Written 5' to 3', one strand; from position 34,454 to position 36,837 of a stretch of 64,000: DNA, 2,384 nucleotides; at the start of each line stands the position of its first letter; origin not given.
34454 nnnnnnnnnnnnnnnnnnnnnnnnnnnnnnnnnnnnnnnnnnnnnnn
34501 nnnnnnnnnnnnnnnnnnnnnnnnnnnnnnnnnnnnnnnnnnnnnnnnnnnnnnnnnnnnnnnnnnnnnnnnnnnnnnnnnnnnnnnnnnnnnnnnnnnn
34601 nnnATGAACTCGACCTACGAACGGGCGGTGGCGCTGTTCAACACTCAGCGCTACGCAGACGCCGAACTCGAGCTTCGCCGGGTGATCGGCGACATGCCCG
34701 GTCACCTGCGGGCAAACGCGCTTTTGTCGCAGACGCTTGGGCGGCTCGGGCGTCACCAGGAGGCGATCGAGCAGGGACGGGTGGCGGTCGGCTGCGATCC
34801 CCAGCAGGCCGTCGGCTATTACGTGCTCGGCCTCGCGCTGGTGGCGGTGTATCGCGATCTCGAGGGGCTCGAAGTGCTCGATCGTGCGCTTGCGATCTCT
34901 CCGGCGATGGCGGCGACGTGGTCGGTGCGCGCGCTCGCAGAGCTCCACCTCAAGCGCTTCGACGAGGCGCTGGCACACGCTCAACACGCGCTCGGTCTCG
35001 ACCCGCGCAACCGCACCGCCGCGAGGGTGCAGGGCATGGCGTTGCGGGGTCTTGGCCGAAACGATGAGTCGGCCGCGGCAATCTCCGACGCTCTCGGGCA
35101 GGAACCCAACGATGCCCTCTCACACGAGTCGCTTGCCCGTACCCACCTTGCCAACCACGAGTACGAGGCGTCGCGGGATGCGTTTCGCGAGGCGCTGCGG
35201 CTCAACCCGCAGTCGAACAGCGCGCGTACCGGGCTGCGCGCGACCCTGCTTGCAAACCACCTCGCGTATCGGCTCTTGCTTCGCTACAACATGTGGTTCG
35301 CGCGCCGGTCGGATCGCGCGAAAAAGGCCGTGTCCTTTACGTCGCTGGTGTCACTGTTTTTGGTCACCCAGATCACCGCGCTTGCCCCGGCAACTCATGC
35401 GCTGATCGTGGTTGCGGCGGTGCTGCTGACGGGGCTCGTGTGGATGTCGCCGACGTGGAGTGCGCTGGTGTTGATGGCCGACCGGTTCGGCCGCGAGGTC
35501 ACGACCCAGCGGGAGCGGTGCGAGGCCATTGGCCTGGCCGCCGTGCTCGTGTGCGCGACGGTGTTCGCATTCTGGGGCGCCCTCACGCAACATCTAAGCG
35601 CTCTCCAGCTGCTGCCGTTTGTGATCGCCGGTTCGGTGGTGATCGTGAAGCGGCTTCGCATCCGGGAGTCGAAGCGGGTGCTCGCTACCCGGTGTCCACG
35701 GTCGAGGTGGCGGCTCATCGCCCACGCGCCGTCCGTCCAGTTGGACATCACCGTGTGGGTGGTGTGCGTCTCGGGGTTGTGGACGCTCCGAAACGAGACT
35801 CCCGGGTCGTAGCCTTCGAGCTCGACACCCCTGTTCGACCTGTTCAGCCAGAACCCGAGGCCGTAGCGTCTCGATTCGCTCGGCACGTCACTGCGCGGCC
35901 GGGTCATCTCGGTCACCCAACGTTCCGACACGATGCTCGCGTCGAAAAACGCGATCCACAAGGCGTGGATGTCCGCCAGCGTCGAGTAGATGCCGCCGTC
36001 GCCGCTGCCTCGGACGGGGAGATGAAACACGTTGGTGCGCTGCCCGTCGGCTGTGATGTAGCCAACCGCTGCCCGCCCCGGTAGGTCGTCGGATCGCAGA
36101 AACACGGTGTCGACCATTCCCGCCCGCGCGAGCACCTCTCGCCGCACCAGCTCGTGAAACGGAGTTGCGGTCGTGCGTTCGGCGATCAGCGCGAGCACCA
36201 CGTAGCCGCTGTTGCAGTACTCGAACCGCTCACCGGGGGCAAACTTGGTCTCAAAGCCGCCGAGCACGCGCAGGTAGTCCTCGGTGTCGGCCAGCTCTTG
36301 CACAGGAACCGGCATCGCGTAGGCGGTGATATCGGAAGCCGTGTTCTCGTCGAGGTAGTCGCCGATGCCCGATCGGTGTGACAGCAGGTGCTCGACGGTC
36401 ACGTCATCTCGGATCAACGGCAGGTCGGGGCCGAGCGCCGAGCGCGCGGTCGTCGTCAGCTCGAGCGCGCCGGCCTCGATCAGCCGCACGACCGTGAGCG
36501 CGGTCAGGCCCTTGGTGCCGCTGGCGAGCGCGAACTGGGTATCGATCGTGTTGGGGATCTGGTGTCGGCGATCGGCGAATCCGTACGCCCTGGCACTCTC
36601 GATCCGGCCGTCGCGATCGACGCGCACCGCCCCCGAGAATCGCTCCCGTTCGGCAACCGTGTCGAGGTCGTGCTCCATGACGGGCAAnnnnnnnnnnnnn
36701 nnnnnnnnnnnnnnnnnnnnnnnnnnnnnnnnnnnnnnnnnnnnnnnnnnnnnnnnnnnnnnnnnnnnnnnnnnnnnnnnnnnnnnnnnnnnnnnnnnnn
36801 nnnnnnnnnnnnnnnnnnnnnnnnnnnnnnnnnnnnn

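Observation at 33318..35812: Translationally coupled TPR-AAA+ ATPase and TPR-membrane protein pair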

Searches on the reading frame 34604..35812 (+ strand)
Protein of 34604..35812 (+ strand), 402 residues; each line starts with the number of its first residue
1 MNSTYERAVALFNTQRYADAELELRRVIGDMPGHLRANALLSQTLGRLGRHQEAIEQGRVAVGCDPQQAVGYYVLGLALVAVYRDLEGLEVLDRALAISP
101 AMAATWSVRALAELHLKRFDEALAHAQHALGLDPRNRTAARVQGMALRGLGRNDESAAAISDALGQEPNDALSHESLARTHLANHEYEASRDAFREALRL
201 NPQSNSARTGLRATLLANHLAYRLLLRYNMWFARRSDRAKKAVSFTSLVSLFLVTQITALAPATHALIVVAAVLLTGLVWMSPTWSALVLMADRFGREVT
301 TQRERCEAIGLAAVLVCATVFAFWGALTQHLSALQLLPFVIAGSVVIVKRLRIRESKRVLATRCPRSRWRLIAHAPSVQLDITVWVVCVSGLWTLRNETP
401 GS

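Call 3: search_protein_families(library=pfam, proteins=[window:34604-35812:+], max_evalue=0.01)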
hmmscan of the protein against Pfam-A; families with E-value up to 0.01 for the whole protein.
window:34604-35812:+ (402 aa): 14 families
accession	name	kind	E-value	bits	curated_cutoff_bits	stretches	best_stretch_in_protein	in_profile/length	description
PF13432.12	TPR_16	-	8.2e-19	68.1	32.7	3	143-204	3-64/65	Tetratricopeptide repeat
PF07719.23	TPR_2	-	2e-18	65.4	27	2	173-203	3-33/34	Tetratricopeptide repeat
PF00515.34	TPR_1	-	4.7e-12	45.6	27.8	1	103-136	1-34/34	Tetratricopeptide repeat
PF13181.12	TPR_8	-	1.2e-11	44.2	25.7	0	177-203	7-33/34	Tetratricopeptide repeat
PF13428.12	TPR_14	-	4.2e-10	39.7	23.5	0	176-209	6-39/44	Tetratricopeptide repeat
PF14559.12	TPR_19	-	4.3e-09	37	25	1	116-178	4-66/68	Tetratricopeptide repeat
PF13424.12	TPR_12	-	2e-08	34.8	30.1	0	17-61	25-71/77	Tetratricopeptide repeat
PF13414.12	TPR_11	-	1e-07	32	26.8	0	48-80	7-39/42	TPR repeat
PF12895.13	ANAPC3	-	7.4e-07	29.8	27.2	0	14-94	2-81/82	Anaphase-promoting complex, cyclosome, subunit 3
PF23914.1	TPR_CcmH_CycH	-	1.8e-06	28.3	42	1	159-217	38-96/158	Cytochrome c-type biogenesis protein H TPR domain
PF13431.12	TPR_17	-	3.4e-06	27.3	24.4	0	166-190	8-32/34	Tetratricopeptide repeat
PF13371.12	TPR_9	-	4.2e-05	23.9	35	1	86-143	12-69/73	Tetratricopeptide repeat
PF17004.11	SRP_TPR_like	-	0.0032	18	35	0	3-56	40-88/109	Putative TPR-like repeat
PF13429.12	TPR_15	-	0.0078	16.1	26.2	0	177-211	152-186/280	Tetratricopeptide repeat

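Call 4: search_protein_families(library=ncbifam, proteins=[window:34604-35812:+], max_evalue=0.01)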
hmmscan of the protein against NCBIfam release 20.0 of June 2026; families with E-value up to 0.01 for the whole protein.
window:34604-35812:+ (402 aa): 13 families
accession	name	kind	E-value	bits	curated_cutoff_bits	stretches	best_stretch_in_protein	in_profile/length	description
NF040959.1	MamA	equivalog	3.5e-20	72.3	200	2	73-200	75-202/204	magnetosome protein MamA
TIGR02917.1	PEP_TPR_lipo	equivalog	8.5e-17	60.3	312.2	1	3-219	229-445/899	XrtA/PEP-CTERM system TPR-repeat protein PrsT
NF052415.1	T3SS_chap_SctY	equivalog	1e-06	29.2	70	1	93-163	30-103/106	type III secretion apparatus assembly chaperone SctY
TIGR02552.1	LcrH_SycD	equivalog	1.7e-06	27.8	104.8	1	1-109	18-126/136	SycD/LcrH family type III secretion system chaperone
TIGR02521.1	type_IV_pilW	equivalog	2.7e-06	27.1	154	1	155-206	49-100/234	type IV pilus biogenesis/stability protein PilW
NF008520.0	PRK11447.1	equivalog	1.9e-05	22.7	858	0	121-206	256-338/1157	cellulose synthase complex outer membrane protein BcsC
NF008391.2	PRK11189.1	equivalog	2.3e-05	24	250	1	92-171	88-167/297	lipoprotein NlpI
NF033762.1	social_mot_Tgl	equivalog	3.6e-05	23.2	225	0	48-130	44-127/252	social motility TPR repeat lipoprotein Tgl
TIGR03939.1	PGA_TPR_OMP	equivalog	7.3e-05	21.2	366.65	1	104-233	87-219/800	poly-beta-1,6 N-acetyl-D-glucosamine export porin PgaA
NF033920.0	C39_PA2778_fam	equivalog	0.00022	20.8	150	0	146-214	165-233/255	PA2778 family cysteine peptidase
NF052230.1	T9SS_PorE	exception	0.0039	15.5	600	1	143-220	63-140/648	PorE family type IX secretion system protein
NF033758.1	gliding_GltE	equivalog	0.0071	15.4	225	0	104-207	88-190/411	adventurous gliding motility TPR repeat lipoprotein GltE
NF011886.0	PRK15359.1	equivalog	0.0077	16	146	0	4-112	27-135/144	type III secretion system chaperone protein SscB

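Call 5: search_protein_families(library=padloc, proteins=[window:34604-35812:+], max_evalue=0.01)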
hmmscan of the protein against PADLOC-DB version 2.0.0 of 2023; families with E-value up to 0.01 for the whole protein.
window:34604-35812:+ (402 aa): 1 family
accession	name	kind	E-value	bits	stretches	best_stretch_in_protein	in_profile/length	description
PDLC01172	TPR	-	0.0012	15.7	0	144-182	91-129/448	TPR repeats containing protein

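Call 9: find_homologous_proteins(query=window:34604-35812:+, max_evalue=0.00001)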
Query window:34604-35812:+ (402 aa): 67 proteins with E <= 0.00001 among 8000 candidates.
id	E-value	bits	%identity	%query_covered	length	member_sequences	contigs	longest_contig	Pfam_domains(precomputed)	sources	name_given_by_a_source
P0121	1.4e-227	773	100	90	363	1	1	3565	PF14559.13,PF13431.13,PF23914.2,PF13414.13,PF00515.35,PF12895.14,PF13424.13,PF13432.13,PF13428.13,PF13181.13,PF07719.24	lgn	-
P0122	3.4e-31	127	31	77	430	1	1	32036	PF14559.13,PF24575.2,PF13431.13,PF23914.2,PF13414.13,PF00515.35,PF12895.14,PF13432.13,PF13428.13,PF13181.13,PF07719.24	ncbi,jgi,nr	ncbi:MAG TPA: tetratricopeptide repeat protein [Humisphaera sp.]|jgi:tetratricopeptide (TPR) repeat 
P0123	1.1e-26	112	30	82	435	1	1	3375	PF13431.13,PF23914.2,PF25060.1,PF13414.13,PF13428.13,PF07721.21,PF14559.13,PF24575.2,PF00515.35,PF12895.14,PF13424.13,PF13432.13,PF13429.13,PF13181.13,PF07719.24,PF13174.13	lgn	-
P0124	8.2e-26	109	27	74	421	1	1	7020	PF13431.13,PF23914.2,PF13414.13,PF21545.4,PF09613.17,PF13428.13,PF14559.13,PF13371.13,PF00515.35,PF12895.14,PF13424.13,PF13432.13,PF13181.13,PF07719.24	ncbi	-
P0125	9.7e-24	102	28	75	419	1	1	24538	PF13431.13,PF23914.2,PF25062.2,PF13176.13,PF12569.15,PF13428.13,PF07721.21,PF14559.13,PF13371.13,PF00515.35,PF12895.14,PF13424.13,PF13432.13,PF13429.13,PF13181.13,PF07719.24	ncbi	-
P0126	3.1e-23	101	30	79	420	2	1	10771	PF14559.13,PF13431.13,PF23914.2,PF13414.13,PF00515.35,PF12895.14,PF13424.13,PF13432.13,PF13428.13,PF13181.13,PF07719.24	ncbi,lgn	ncbi:MAG: tetratricopeptide repeat protein [Chthoniobacteraceae bacterium]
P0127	3.1e-23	101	29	83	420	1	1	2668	PF14559.13,PF24575.2,PF13431.13,PF23914.2,PF00515.35,PF12895.14,PF13424.13,PF13432.13,PF13428.13,PF13181.13,PF07719.24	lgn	-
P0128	5.7e-22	97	36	42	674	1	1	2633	PF13431.13,PF23914.2,PF25062.2,PF13414.13,PF13176.13,PF13428.13,PF13374.13,PF14559.13,PF13371.13,PF00515.35,PF12895.14,PF13424.13,PF13432.13,PF13181.13,PF12968.14,PF01239.29,PF01075.24,PF07719.24,PF13174.13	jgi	-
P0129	1.2e-20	92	28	79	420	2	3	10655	PF14559.13,PF13431.13,PF23914.2,PF00515.35,PF12895.14,PF13432.13,PF13428.13,PF13181.13,PF07719.24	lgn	-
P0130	2.2e-18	85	33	35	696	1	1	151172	PF03704.24,PF14853.13,PF13431.13,PF13414.13,PF13176.13,PF13428.13,PF13374.13,PF07721.21,PF14559.13,PF13371.13,PF00515.35,PF12895.14,PF13424.13,PF13432.13,PF13181.13,PF01239.29,PF07719.24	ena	-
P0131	2.5e-18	85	29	84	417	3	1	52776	PF13431.13,PF23914.2,PF25062.2,PF13414.13,PF09613.17,PF13428.13,PF14559.13,PF00515.35,PF12895.14,PF13424.13,PF13432.13,PF13181.13,PF14561.13,PF07719.24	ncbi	-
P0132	3.4e-15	74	33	50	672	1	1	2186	PF03704.24,PF13431.13,PF13414.13,PF13176.13,PF13428.13,PF13374.13,PF14559.13,PF24575.2,PF00515.35,PF13424.13,PF21033.5,PF13432.13,PF13429.13,PF13181.13,PF07719.24,PF13231.13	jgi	jgi:tetratricopeptide (TPR) repeat protein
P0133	5.6e-15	74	31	50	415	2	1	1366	PF14559.13,PF13431.13,PF23914.2,PF13414.13,PF00515.35,PF13424.13,PF13432.13,PF13428.13,PF13181.13,PF07719.24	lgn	-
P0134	6.7e-15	73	30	50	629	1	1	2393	PF03704.24,PF13431.13,PF23914.2,PF13414.13,PF13176.13,PF13428.13,PF25064.2,PF13374.13,PF07721.21,PF14559.13,PF24575.2,PF13371.13,PF00515.35,PF12895.14,PF13424.13,PF21033.5,PF13432.13,PF13181.13,PF07719.24,PF13174.13,PF13231.13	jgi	-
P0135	2.2e-14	72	33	52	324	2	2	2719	PF13431.13,PF23914.2,PF13414.13,PF13176.13,PF13428.13,PF14559.13,PF13371.13,PF00515.35,PF12895.14,PF13424.13,PF13432.13,PF13181.13,PF07719.24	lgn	-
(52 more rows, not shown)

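Call 42: predict_structure(alignment_id=A5)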
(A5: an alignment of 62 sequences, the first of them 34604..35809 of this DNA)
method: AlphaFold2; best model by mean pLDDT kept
length: 402 residues; sequences in the alignment: 62
mean_pLDDT: 84.4   pTM: 0.77
mean pLDDT of the five models: 84.4, 84.4, 83.4, 83.4, 82.4
residues with pLDDT >= 90: 208; 70-90: 135; 50-70: 38; < 50: 21
segments of 3 or more residues with pLDDT < 50: 356-365, 398-402
pLDDT, mean of each block of 10 residues (from residue 1): 91 97 97 97 97 98 98 98 97 98 98 96 98 96 95 95 93 95 92 95 91 87 79 80 82 77 75 71 81 84 84 86 86 75 70 53 49 51 55 50 34
secondary structure, 60 per line:
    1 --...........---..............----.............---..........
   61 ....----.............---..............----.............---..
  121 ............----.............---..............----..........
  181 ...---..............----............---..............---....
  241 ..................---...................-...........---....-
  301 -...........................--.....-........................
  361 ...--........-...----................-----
elements in order: H3-13 H17-30 H35-47 H51-64 H69-81 H85-98 H103-115 H119-132 H137-149 H153-166 H171-183 H187-200 H205-216 H220-233 H237-258 H262-280 H282-292 H296-299 H302-328 H331-335 H337-363 H366-373 H382-397

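Call 48: fold_search(model_id=the predicted structure, library=pdb)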
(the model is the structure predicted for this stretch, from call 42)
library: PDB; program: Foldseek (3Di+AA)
matches with E <= 10: 1441; with E <= 0.001: 409
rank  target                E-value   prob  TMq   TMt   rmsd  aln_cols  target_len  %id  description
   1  8chy                  1.8e-11  1.00  0.37  0.51   6.4       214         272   27  Crystal structure of an 8-repeat consensus TPR superhelix with Zinc. (released 2024-02-21)
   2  9qhc_B                3.0e-10  1.00  0.40  0.56   9.4       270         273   24  Crystal structure of 8-repeat CTPR protein with eliminated coordination sites (released 2025-10-22)
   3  9qhb                  6.1e-10  1.00  0.40  0.55   5.6       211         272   25  Crystal structure of 16-repeat CTPR protein with eliminated coordination sites (released 2025-10-22)
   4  9qhc_A                1.3e-09  1.00  0.41  0.55   9.5       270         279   24  Crystal structure of 8-repeat CTPR protein with eliminated coordination sites (released 2025-10-22)
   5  1w3b_B                5.3e-09  1.00  0.40  0.43  18.7       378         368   18  The superhelical TPR domain of O-linked GlcNAc transferase reveals structural similarities to importin alpha. (released 2004-09-09)
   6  6eou                  7.2e-09  1.00  0.42  0.47  12.8       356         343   19  O-GlcNAc transferase TPR domain with the intellectual disability associated mutation L254F (released 2018-05-09)
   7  1w3b_A                8.5e-09  1.00  0.45  0.47   7.8       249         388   21  The superhelical TPR domain of O-linked GlcNAc transferase reveals structural similarities to importin alpha. (released 2004-09-09)
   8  7y4i_A                5.6e-08  1.00  0.33  0.19  19.4       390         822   14  Crystal structure of SPINDLY in complex with GDP (released 2022-12-07)
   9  4ui9_F                6.7e-08  1.00  0.46  0.38   7.1       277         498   16  Atomic structure of the human Anaphase-Promoting Complex (released 2015-06-17)
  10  8dtf_A                8.0e-08  1.00  0.33  0.20  15.4       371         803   15  Cryo-EM structure of the full length Arabidopsis SPY with complete TPRs (released 2023-03-08)
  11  9gaw_P                9.5e-08  1.00  0.47  0.39   6.7       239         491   16  High-resolution structure of the Anaphase-promoting complex/cyclosome (APC/C) bound to co-activator Cdh1 (released 2024-08-14)
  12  8dti_A                1.0e-07  1.00  0.38  0.25   7.0       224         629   18  Cryo-EM structure of Arabidopsis SPY in complex with GDP-fucose (released 2023-03-08)
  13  5g04_F                1.1e-07  1.00  0.46  0.38   7.0       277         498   16  Structure of the human APC-Cdc20-Hsl1 complex (released 2016-05-25)
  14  6q6g_P                1.2e-07  1.00  0.45  0.38   6.6       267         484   16  Cryo-EM structure of the APC/C-Cdc20-Cdk2-cyclinA2-Cks2 complex, the D1 box class (released 2019-09-11)
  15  7ntf_A                1.3e-07  1.00  0.46  0.22  15.1       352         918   19  Cryo-EM structure of unliganded O-GlcNAc transferase (released 2021-11-17)
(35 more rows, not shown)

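Call 65: search_protein_families(library=phrogs, proteins=[window:34604-35692:+], max_evalue=0.001)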
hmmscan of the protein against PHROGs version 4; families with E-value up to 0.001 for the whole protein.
window:34604-35692:+ (363 aa): 1 family
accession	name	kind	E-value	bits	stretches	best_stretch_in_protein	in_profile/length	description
phrog_7590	-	unknown function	8.5e-08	33.2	1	5-162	59-216/234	-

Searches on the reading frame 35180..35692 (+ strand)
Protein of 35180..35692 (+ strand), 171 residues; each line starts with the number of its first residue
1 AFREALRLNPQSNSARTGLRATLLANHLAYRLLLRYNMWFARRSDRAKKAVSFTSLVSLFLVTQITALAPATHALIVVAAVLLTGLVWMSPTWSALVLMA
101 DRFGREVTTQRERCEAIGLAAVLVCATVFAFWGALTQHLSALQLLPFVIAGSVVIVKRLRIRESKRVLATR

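Call 34: find_homologous_proteins(query=A4, max_evalue=0.00001)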
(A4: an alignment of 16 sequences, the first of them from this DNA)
Query A4 (16 sequences) (171 aa, profile of the alignment): 686 proteins with E <= 0.00001 among 8000 candidates; the best 120 are listed.
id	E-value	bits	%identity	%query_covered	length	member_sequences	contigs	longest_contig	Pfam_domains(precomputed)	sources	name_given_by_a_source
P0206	1.1e-76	276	32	76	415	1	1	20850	PF14559.13,PF13431.13,PF23914.2,PF13414.13,PF00515.35,PF12895.14,PF13424.13,PF13432.13,PF13428.13,PF13181.13,PF07719.24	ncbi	ncbi:MAG: tetratricopeptide repeat protein [Pirellulales bacterium]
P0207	5.4e-76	273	30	79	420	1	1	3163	PF03704.24,PF13431.13,PF23914.2,PF13414.13,PF09613.17,PF13428.13,PF13374.13,PF07721.21,PF14559.13,PF24575.2,PF13371.13,PF00515.35,PF12895.14,PF13424.13,PF13432.13,PF13181.13,PF14561.13,PF07719.24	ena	-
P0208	2.7e-75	271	26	80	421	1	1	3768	PF13431.13,PF23914.2,PF25062.2,PF13414.13,PF13176.13,PF13428.13,PF14559.13,PF24575.2,PF13371.13,PF00515.35,PF12895.14,PF13424.13,PF13432.13,PF13181.13,PF07719.24,PF13174.13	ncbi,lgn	-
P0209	4.4e-75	270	41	40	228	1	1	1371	-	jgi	jgi:hypothetical protein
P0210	7.0e-75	270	33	65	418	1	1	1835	PF13431.13,PF23914.2,PF13414.13,PF13176.13,PF13428.13,PF14559.13,PF24575.2,PF13371.13,PF00515.35,PF12895.14,PF13424.13,PF13432.13,PF13181.13,PF07719.24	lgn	-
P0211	8.9e-75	269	29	77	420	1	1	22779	PF14559.13,PF13431.13,PF23914.2,PF13371.13,PF00515.35,PF12895.14,PF13424.13,PF13432.13,PF13428.13,PF13181.13,PF07719.24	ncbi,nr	ncbi:MAG: tetratricopeptide repeat protein [Verrucomicrobia bacterium]|nr:tetratricopeptide repeat p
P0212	1.0e-74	269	30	75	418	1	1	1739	PF13431.13,PF23914.2,PF13414.13,PF13176.13,PF09613.17,PF13428.13,PF14559.13,PF24575.2,PF13371.13,PF00515.35,PF12895.14,PF13424.13,PF13432.13,PF13181.13,PF07719.24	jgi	jgi:tetratricopeptide (TPR) repeat protein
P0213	3.0e-74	268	31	77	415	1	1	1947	PF14559.13,PF13431.13,PF23914.2,PF13414.13,PF00515.35,PF12895.14,PF13432.13,PF13428.13,PF13181.13,PF07719.24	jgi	jgi:tetratricopeptide (TPR) repeat protein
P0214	3.6e-74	267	34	65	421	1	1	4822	PF13431.13,PF23914.2,PF13414.13,PF13428.13,PF14559.13,PF24575.2,PF00515.35,PF12895.14,PF13424.13,PF13432.13,PF13181.13,PF07719.24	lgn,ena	-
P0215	4.6e-74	267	35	67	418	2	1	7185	PF13431.13,PF23914.2,PF13414.13,PF13428.13,PF14559.13,PF13371.13,PF00515.35,PF12895.14,PF13424.13,PF13432.13,PF13181.13,PF14561.13,PF07719.24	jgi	jgi:tetratricopeptide (TPR) repeat protein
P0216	9.5e-74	266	31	82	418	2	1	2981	PF13431.13,PF23914.2,PF13414.13,PF13176.13,PF09613.17,PF13428.13,PF14559.13,PF24575.2,PF00515.35,PF12895.14,PF13424.13,PF13432.13,PF13181.13,PF07719.24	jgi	jgi:Tfp pilus assembly protein PilF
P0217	1.5e-73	265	28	65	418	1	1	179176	PF13431.13,PF23914.2,PF13414.13,PF13428.13,PF04733.21,PF13374.13,PF07721.21,PF14559.13,PF24575.2,PF13371.13,PF00515.35,PF12895.14,PF13424.13,PF13432.13,PF13429.13,PF13181.13,PF14561.13,PF07719.24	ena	-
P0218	2.7e-73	265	29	73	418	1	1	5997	PF13431.13,PF23914.2,PF13414.13,PF13428.13,PF14559.13,PF24575.2,PF13371.13,PF00515.35,PF12895.14,PF13424.13,PF13432.13,PF13181.13,PF14561.13,PF07719.24,PF13174.13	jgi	jgi:tetratricopeptide (TPR) repeat protein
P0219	3.1e-73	264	32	65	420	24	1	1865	PF13431.13,PF23914.2,PF13414.13,PF13428.13,PF14559.13,PF00515.35,PF12895.14,PF13424.13,PF13432.13,PF13429.13,PF13181.13,PF14561.13,PF07719.24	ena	-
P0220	4.5e-73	264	29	89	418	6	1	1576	PF13431.13,PF23914.2,PF13414.13,PF13428.13,PF14559.13,PF00515.35,PF12895.14,PF13424.13,PF13432.13,PF13181.13,PF14561.13,PF07719.24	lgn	-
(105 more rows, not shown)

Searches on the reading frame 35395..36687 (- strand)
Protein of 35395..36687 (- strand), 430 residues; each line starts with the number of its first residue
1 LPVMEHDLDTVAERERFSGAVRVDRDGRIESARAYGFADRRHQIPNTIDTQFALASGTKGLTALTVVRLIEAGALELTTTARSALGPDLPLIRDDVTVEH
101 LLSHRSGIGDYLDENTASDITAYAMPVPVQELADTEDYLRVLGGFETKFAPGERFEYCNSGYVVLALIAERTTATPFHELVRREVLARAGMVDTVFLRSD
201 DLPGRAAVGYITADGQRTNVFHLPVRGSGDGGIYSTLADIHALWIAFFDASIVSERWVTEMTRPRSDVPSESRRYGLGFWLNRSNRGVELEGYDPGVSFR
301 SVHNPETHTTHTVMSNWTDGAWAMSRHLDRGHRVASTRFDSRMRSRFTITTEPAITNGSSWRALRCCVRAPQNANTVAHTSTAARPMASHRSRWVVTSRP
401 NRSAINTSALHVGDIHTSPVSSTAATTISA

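Call 3: search_protein_families(library=pfam, proteins=[window:35395-36687:-], max_evalue=0.01)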
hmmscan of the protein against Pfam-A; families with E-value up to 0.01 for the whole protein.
window:35395-36687:- (430 aa): 1 family
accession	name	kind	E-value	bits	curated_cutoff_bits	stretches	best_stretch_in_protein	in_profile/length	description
PF00144.29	Beta-lactamase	-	7e-45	154.1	27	1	12-323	10-316/329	Beta-lactamase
